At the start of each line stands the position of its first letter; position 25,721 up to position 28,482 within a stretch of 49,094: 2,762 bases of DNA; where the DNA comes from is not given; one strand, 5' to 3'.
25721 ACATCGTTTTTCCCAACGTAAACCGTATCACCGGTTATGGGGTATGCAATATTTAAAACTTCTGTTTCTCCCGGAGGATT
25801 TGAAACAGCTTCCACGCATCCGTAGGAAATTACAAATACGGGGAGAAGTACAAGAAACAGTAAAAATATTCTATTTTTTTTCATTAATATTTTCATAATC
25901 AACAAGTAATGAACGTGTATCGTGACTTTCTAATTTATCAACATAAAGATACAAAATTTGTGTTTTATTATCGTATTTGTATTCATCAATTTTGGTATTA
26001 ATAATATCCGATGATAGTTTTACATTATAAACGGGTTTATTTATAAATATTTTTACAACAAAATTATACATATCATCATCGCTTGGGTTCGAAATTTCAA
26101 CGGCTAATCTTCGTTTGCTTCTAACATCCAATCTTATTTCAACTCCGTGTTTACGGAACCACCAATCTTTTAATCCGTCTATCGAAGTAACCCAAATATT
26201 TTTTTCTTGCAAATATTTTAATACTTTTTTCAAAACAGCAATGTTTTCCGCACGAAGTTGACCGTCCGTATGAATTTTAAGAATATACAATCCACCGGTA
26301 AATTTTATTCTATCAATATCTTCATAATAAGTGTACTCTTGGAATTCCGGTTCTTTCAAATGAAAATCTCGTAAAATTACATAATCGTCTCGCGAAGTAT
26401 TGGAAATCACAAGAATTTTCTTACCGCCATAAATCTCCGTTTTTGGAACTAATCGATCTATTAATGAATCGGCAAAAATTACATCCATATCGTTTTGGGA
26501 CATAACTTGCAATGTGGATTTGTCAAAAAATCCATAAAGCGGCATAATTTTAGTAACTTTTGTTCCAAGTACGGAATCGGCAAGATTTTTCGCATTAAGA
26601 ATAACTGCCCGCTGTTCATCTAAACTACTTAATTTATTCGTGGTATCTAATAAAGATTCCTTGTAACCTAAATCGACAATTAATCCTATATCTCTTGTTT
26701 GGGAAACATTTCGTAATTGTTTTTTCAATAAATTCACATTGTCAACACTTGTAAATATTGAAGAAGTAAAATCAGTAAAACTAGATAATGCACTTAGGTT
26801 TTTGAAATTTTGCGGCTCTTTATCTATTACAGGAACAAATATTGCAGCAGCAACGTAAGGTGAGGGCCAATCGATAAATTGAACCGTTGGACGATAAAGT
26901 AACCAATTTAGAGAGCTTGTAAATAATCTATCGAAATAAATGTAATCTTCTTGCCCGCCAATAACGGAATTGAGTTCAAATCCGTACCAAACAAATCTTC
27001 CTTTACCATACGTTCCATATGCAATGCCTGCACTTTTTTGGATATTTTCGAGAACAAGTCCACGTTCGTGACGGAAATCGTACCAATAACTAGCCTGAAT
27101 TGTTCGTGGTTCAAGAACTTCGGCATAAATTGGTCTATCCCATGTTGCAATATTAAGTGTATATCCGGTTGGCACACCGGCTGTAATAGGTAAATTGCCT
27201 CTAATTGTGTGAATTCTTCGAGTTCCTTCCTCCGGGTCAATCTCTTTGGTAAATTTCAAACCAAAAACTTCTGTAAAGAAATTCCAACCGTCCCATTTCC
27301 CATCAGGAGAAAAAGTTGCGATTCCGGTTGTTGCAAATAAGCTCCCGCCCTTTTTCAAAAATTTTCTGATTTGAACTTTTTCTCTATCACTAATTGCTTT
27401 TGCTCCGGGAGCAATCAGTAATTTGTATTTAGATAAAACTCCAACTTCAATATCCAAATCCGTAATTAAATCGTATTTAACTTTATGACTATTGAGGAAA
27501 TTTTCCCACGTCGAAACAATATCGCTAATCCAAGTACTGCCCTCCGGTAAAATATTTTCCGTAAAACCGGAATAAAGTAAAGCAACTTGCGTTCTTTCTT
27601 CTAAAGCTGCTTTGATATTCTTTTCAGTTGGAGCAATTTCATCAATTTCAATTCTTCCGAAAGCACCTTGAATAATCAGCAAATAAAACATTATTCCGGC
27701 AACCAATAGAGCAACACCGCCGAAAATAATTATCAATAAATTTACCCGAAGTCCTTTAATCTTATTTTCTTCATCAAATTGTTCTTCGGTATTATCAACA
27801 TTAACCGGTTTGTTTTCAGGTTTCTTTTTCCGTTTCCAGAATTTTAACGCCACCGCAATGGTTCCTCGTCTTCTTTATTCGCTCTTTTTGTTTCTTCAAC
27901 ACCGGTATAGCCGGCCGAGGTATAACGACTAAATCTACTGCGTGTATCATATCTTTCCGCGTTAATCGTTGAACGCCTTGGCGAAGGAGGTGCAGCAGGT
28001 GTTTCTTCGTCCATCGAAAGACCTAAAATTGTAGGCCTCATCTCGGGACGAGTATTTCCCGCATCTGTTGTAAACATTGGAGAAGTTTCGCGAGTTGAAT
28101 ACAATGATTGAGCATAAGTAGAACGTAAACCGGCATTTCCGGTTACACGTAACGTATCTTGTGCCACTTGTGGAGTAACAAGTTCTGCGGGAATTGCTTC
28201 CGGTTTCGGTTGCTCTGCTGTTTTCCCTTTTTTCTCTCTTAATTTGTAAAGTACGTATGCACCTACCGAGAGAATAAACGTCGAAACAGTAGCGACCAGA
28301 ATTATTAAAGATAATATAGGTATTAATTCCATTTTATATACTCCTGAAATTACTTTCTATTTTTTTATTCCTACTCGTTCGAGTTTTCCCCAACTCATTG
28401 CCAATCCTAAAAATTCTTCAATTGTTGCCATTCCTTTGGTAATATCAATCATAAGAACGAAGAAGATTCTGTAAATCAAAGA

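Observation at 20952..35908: Non-canonical synthase-dependent exopolysaccharide secretion locus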

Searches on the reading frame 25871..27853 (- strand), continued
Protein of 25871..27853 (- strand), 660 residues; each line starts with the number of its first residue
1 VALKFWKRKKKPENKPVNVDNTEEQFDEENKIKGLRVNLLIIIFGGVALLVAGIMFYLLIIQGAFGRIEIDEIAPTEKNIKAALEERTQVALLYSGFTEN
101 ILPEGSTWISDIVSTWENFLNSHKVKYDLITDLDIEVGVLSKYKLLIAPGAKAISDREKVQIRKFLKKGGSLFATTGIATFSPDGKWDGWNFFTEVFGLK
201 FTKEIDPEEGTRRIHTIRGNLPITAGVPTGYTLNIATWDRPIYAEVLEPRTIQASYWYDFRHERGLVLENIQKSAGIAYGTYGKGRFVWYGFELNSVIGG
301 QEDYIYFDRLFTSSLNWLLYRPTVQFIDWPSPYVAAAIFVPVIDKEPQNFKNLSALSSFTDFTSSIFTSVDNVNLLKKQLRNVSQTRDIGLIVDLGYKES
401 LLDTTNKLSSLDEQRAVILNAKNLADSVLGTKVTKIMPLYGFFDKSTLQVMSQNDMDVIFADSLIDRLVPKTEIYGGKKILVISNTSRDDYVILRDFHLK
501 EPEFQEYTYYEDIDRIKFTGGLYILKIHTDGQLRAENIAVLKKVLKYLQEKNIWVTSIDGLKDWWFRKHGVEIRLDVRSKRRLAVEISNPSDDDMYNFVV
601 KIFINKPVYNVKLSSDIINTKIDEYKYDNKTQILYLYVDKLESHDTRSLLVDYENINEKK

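Call 32: fold_search(model_id=the predicted structure, library=pdb)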
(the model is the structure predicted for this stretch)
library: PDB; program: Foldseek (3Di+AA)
matches with E <= 10: 1724; with E <= 0.001: 154
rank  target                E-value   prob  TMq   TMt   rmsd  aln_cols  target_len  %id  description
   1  3rxz_C                7.9e-10  1.00  0.31  0.66   4.8       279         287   14  Crystal structure of putative polysaccharide deacetylase from Mycobacterium smegmatis (released 2011-06-22)
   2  3rxz_A                8.4e-10  1.00  0.30  0.64   4.9       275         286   14  Crystal structure of putative polysaccharide deacetylase from Mycobacterium smegmatis (released 2011-06-22)
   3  3rxz_B                1.3e-09  1.00  0.30  0.65   4.8       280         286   13  Crystal structure of putative polysaccharide deacetylase from Mycobacterium smegmatis (released 2011-06-22)
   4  9f6z_A                1.6e-09  1.00  0.29  0.26  11.8       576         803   11  Human N-deacetylase/N-sulfotransferase 1 homodimer (released 2025-04-16)
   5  3qbu_A                3.3e-09  1.00  0.28  0.59   7.2       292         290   11  Crystal structure of putative peptidoglycan deactelyase (HP0310) from Helicobacter pylori (released 2011-05-25)
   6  3cl6_A                9.5e-09  1.00  0.28  0.57   7.1       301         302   13  Crystal structure of Puue Allantoinase (released 2008-06-10)
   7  5dfa_A                9.5e-09  1.00  0.23  0.22   6.7       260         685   18  3D structure of the E323A catalytic mutant of Gan42B, a GH42 beta-galactosidase from G. stearothermophilus (released 2015-12-09)
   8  5xb7_E                1.1e-08  1.00  0.24  0.23   6.2       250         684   17  GH42 alpha-L-arabinopyranosidase from Bifidobacterium animalis subsp. lactis Bl-04 (released 2017-11-01)
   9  4oif_A                1.1e-08  1.00  0.23  0.22   6.7       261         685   19  3D structure of Gan42B, a GH42 beta-galactosidase from G. (released 2015-02-04)
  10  5xb7_F                1.4e-08  1.00  0.23  0.22   6.8       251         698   16  GH42 alpha-L-arabinopyranosidase from Bifidobacterium animalis subsp. lactis Bl-04 (released 2017-11-01)
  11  5xb7_A                1.9e-08  1.00  0.23  0.23   6.8       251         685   16  GH42 alpha-L-arabinopyranosidase from Bifidobacterium animalis subsp. lactis Bl-04 (released 2017-11-01)
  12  1z7a_F                2.1e-08  1.00  0.30  0.59   5.0       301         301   13  Crystal structure of probable Polysaccharide deacetylase from Pseudomonas aeruginosa PAO1 (released 2005-05-10)
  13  4oif_B                2.1e-08  1.00  0.23  0.22   6.7       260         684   18  3D structure of Gan42B, a GH42 beta-galactosidase from G. (released 2015-02-04)
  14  3s6o_A                2.4e-08  1.00  0.29  0.57   5.7       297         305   11  Crystal structure of a Polysaccharide deacetylase family protein from Burkholderia pseudomallei (released 2011-06-15)
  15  1z7a_A                3.4e-08  1.00  0.30  0.60   5.1       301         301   13  Crystal structure of probable Polysaccharide deacetylase from Pseudomonas aeruginosa PAO1 (released 2005-05-10)
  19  9cgy                  4.0e-08  1.00  0.26  0.22  15.1       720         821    9  Structure of the Pel modification enzyme PelA from Pseudomonas thermotolerans (released 2025-05-14)
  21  1z7a_C                5.7e-08  1.00  0.29  0.58   5.7       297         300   13  Crystal structure of probable Polysaccharide deacetylase from Pseudomonas aeruginosa PAO1 (released 2005-05-10)
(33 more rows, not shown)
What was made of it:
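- Closest known: Pel system. Same: PelA (9cgy) is among the structural matches of the 660-aa model (call 32).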

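Call 42: find_related_loci(query=A1, collection=genome_contigs, flank=10000)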
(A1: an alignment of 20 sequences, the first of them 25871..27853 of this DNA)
Query A1 (660 aa) in genome_contigs; peptide patterns used: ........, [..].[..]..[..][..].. (x = any residue, [..] = any of these).
225 stretches matched a pattern; 138 encode a relative of the query (tblastn E <= 1e-3); the best 80 are kept; 80 distinct loci.
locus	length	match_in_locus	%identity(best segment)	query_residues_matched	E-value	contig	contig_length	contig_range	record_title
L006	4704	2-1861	80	40-659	0e+0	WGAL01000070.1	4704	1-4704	MAG: Melioribacteraceae bacterium isolate S143_55 k151_169485, whole genome shotgun sequence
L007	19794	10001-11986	82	1-660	0e+0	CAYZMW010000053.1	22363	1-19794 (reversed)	MAG TPA_asm: uncultured Melioribacter sp. isolate binchicken_co219_1 genome assembly, contig: k141_1257360, whole genome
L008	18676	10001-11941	61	15-660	0e+0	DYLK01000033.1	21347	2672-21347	MAG TPA_asm: Melioribacter roseus isolate SulCav_AS07-7_31_329 SulCav_AS07_7_2420_length_21347_cov_191_856613, whole gen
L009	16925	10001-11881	60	28-655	0e+0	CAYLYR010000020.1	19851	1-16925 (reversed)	MAG TPA_asm: uncultured Melioribacter sp. isolate SRP163575_co1_389 genome assembly, contig: NODE_5680_length_19851_cov_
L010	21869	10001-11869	59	32-655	0e+0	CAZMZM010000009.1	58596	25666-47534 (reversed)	MAG TPA_asm: uncultured Melioribacter sp. isolate binchicken_co291_86 genome assembly, contig: NODE_72_length_58596_cov_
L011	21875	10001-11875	59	28-653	0e+0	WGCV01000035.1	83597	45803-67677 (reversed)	MAG: Melioribacteraceae bacterium isolate S145_16 k151_232710, whole genome shotgun sequence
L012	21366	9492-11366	55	33-656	0e+0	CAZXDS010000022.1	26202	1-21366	MAG TPA_asm: uncultured Melioribacteraceae bacterium isolate SRP128015_co1_473 genome assembly, contig: NODE_2250_length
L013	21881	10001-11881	54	28-656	0e+0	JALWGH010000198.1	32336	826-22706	MAG: Melioribacteraceae bacterium isolate T11_metabat2_scaf2bin.156 T11_NODE_360_length_32336_cov_2.047099, whole genome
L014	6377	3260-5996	53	12-659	0e+0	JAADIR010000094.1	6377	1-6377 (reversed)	MAG: Chlorobiota bacterium isolate M_MetaBat.63 contig-127_21678, whole genome shotgun sequence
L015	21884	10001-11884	54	29-660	0e+0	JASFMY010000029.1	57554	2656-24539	MAG: Ignavibacteria bacterium isolate D0817S12remetaG_Bin_1194 D0817S12remetaG_FD_scaffold_30_c1, whole genome shotgun s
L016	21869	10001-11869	52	33-655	0e+0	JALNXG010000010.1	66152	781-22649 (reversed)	MAG: Melioribacteraceae bacterium isolate SO_2016_LW3 bin 28 scaffold00623_LW162_2016, whole genome shotgun sequence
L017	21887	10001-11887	52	27-657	0e+0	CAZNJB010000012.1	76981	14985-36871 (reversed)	MAG TPA_asm: uncultured Melioribacteraceae bacterium isolate binchicken_co64_133 genome assembly, contig: NODE_144_lengt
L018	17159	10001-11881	53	27-657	0e+0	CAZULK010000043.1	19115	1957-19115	MAG TPA_asm: uncultured Melioribacteraceae bacterium isolate SRP162660_co1_280 genome assembly, contig: NODE_1289_length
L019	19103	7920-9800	54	28-656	0e+0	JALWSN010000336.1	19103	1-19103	MAG: Ignavibacteriales bacterium isolate M2_metabat2_scaf2bin.078 M2_NODE_2946_length_19103_cov_2.525190, whole genome s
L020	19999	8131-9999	51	33-655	0e+0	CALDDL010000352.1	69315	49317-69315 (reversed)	MAG TPA_asm: uncultured bacterium isolate SRR3330212_bin.56_CONCOCT_v1.1_MAG genome assembly, contig: ERZ724084.276, who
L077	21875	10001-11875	49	33-657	0e+0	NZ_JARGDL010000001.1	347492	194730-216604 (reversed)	Stygiobacter electus strain 09-Me 1, whole genome shotgun sequence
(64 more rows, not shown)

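Call 78: search_protein_families(library=pfam, proteins=[L077:6561-7790:+, L077:11998-13263:+], max_evalue=0.01)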
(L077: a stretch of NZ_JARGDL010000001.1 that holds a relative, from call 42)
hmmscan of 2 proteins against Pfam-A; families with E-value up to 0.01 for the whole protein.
L077:6561-7790:+ (409 aa): 1 family
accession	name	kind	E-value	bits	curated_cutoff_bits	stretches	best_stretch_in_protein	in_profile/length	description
PF13472.12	Lipase_GDSL_2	-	4.3e-06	27.8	32.9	1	238-389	29-172/178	GDSL-like Lipase/Acylhydrolase family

L077:11998-13263:+ (421 aa): 2 families
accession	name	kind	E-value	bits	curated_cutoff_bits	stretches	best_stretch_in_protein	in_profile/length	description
PF00041.27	fn3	-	1.2e-08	35.5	25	1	140-227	2-82/84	Fibronectin type III domain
PF24489.1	Ig_J_second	-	0.0021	18.5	27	1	164-225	26-89/105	Tip attachment protein J second Ig-like domain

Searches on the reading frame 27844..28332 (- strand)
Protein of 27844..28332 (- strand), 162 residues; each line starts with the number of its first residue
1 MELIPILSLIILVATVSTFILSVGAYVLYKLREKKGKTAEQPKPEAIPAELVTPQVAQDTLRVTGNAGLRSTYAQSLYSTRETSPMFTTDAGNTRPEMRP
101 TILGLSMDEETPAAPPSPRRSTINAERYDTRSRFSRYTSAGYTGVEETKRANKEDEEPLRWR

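Call 4: search_protein_families(library=pfam, proteins=[window:27844-28332:-], max_evalue=0.01)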
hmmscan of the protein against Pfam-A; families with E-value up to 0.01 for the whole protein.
window:27844-28332:- (162 aa): 0 families

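Call 6: search_protein_families(library=ncbifam, proteins=[window:27844-28332:-], max_evalue=0.01)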
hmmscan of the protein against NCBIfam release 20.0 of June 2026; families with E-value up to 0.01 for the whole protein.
window:27844-28332:- (162 aa): 0 families

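Call 60: search_protein_families(library=pfam, proteins=[window:27847-28332:-], max_evalue=10)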
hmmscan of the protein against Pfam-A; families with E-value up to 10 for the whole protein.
window:27847-28332:- (162 aa): 1 family
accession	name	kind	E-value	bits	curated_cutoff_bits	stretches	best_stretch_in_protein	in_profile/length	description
PF16492.10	Cadherin_C_2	-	0.092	13.9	31.5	1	9-83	6-76/85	Cadherin cytoplasmic C-terminal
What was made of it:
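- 27844..28332 (-): 162-aa protein with one N-terminal TM helix followed by a basic stretch and a Pro/Ser/Thr/Arg-rich, probably disordered tail. It occupies the position of PgaD/IcaD. No Pfam or NCBIfam match (calls 4, 6, 60).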
